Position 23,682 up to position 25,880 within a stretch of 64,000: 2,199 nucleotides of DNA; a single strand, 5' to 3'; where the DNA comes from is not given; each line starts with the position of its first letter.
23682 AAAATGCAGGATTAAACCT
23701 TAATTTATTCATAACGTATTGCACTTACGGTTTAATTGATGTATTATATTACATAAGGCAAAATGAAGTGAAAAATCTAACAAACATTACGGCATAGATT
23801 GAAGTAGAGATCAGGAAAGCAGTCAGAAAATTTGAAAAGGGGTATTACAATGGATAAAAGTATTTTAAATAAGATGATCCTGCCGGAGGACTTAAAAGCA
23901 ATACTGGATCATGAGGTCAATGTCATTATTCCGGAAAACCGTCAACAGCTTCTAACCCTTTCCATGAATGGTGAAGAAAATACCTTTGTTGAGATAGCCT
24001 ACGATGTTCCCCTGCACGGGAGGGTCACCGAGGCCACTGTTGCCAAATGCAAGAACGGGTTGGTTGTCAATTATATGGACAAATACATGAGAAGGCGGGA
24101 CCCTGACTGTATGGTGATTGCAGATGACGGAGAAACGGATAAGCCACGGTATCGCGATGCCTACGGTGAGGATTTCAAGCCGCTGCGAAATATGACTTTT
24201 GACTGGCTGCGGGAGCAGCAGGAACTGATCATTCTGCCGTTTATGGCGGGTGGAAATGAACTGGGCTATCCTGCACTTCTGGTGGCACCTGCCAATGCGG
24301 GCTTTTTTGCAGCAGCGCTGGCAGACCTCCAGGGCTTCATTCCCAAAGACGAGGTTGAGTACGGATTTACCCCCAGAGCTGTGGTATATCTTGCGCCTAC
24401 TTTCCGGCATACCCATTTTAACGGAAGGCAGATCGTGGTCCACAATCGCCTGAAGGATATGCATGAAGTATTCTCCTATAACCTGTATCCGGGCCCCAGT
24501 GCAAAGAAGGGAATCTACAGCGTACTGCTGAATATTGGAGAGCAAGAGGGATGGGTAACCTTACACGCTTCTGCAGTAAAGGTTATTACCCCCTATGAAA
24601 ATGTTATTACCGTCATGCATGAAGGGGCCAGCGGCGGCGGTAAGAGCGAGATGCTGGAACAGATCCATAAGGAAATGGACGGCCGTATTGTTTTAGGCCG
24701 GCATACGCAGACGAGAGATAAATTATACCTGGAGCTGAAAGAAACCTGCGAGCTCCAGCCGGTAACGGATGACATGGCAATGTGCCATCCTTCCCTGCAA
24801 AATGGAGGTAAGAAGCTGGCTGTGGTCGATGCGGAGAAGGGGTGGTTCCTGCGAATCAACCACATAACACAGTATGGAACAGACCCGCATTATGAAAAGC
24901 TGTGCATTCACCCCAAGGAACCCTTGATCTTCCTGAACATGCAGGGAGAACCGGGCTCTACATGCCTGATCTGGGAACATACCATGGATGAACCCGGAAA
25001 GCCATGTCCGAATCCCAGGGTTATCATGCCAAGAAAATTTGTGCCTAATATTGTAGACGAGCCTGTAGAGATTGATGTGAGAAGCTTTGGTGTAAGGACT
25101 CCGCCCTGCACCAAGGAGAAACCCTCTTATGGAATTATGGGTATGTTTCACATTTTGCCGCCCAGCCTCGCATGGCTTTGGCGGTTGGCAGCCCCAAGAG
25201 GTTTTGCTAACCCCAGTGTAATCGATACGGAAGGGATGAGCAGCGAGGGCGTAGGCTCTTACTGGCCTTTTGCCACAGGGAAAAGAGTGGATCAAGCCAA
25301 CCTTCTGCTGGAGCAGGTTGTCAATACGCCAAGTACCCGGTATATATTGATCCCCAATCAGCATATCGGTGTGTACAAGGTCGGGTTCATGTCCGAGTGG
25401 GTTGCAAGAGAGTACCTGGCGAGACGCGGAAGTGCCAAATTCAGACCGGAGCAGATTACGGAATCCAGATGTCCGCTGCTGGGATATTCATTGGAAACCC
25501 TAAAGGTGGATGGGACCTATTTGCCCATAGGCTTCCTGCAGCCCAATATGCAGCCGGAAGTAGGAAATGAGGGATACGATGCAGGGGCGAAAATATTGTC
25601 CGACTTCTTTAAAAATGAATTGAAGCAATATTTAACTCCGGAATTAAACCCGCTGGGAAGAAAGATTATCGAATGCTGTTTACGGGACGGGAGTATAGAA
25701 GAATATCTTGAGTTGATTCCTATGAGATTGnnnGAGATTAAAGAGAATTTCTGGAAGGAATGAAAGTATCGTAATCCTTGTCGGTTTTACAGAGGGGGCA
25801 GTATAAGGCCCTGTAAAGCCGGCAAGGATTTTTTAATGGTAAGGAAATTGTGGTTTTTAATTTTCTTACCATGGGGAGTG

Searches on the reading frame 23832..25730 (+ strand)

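Call 26: search_protein_families(library=pfam, proteins=[window:23832-25730:+], max_evalue=0.00001)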
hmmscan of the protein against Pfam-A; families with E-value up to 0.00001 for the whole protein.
window:23832-25730:+ (633 aa): 1 family
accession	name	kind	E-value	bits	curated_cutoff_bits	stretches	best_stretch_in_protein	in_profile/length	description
PF16260.11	DUF4914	-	0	1101.4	25.7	1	17-629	1-612/612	Domain of unknown function (DUF4914)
